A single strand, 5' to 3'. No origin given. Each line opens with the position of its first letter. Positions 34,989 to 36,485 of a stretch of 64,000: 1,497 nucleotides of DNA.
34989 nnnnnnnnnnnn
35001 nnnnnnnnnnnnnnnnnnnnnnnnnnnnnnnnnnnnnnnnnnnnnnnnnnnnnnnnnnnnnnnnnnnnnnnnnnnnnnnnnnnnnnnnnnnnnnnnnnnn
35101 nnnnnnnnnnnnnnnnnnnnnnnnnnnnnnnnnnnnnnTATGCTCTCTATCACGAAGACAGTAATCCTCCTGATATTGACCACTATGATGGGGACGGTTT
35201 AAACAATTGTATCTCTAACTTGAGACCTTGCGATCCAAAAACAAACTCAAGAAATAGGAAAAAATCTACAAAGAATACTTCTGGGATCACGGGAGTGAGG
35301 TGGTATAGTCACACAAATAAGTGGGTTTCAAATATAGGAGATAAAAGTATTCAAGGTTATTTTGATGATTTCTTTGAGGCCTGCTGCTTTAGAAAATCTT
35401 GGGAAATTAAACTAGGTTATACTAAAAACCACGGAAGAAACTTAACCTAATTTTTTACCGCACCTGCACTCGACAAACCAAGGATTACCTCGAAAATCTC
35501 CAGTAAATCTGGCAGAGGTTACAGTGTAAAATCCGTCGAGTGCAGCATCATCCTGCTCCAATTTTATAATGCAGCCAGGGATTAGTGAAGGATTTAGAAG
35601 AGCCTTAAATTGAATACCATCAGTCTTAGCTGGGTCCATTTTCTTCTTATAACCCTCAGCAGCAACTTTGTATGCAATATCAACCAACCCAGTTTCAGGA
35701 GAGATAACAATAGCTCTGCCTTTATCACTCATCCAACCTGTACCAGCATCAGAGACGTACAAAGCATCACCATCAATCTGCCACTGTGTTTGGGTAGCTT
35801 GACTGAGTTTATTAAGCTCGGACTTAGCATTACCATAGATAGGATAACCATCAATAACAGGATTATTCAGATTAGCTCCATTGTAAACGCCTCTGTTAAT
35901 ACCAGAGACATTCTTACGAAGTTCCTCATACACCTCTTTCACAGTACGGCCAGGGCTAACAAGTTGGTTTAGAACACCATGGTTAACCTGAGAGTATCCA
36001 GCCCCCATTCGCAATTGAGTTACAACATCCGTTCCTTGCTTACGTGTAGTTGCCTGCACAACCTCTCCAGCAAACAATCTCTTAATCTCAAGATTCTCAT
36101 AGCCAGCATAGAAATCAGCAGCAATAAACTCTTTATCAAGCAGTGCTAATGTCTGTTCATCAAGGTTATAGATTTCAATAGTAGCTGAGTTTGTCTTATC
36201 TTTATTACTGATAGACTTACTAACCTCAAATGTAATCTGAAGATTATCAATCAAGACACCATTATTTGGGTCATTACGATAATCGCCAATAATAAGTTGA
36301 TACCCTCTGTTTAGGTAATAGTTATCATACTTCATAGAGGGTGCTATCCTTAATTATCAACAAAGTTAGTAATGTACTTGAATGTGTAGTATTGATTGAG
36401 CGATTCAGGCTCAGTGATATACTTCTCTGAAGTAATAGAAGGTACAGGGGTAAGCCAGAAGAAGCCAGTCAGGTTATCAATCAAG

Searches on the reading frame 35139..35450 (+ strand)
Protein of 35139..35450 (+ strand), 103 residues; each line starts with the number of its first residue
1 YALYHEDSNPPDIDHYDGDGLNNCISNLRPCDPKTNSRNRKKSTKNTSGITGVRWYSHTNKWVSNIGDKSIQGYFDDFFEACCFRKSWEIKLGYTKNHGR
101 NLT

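Call 115: search_protein_families(library=pfam, proteins=[window:35139-35450:+], max_evalue=0.05)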
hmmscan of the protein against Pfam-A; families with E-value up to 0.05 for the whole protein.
window:35139-35450:+ (103 aa): 2 families
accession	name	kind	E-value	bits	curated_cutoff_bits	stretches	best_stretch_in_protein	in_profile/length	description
PF13392.12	HNH_3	-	0.0023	18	24.8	1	12-36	20-44/46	HNH endonuclease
PF00847.26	AP2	-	0.022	15.5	33.3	1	48-68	1-21/54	AP2 domain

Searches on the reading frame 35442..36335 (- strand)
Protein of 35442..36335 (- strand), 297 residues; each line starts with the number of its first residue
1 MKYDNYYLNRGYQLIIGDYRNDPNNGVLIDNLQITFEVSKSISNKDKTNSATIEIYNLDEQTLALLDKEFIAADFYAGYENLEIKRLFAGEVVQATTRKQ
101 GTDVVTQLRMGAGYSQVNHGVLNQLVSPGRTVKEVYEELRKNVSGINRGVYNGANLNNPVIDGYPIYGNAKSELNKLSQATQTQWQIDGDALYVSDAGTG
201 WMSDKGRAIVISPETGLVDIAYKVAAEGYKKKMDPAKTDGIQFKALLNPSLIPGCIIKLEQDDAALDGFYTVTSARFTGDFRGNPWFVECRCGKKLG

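Call 33: search_protein_families(library=pfam, proteins=[window:35442-36335:-], max_evalue=0.01)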
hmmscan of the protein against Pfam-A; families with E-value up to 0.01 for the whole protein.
window:35442-36335:- (297 aa): 1 family
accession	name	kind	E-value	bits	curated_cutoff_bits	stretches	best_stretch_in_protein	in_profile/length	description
PF22759.1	E217_GP41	-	7.8e-09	35.6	27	1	56-291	41-278/279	Baseplate hub gp41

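Call 35: find_related_loci(query=window:35442-36335:-, collection=viral_contigs, flank=6000)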
Query window:35442-36335:- (297 aa) in viral_contigs; peptide patterns used: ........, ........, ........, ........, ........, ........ (x = any residue, [..] = any of these).
5 stretches matched a pattern; 4 encode a relative of the query (tblastn E <= 1e-3); 4 distinct loci.
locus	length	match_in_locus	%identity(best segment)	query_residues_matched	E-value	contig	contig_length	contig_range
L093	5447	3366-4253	97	1-296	0e+0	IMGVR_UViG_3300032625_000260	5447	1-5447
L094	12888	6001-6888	92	1-296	0e+0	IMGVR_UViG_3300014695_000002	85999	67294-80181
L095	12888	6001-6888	83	1-296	1e-171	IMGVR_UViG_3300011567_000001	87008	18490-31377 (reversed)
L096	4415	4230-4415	97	1-62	1e-34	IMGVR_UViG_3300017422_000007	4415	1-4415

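Call 115: search_protein_families(library=pfam, proteins=[L095:7321-7953:-], max_evalue=0.05)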
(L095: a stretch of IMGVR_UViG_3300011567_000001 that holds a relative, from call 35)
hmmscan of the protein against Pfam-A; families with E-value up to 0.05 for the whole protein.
L095:7321-7953:- (210 aa): 0 families
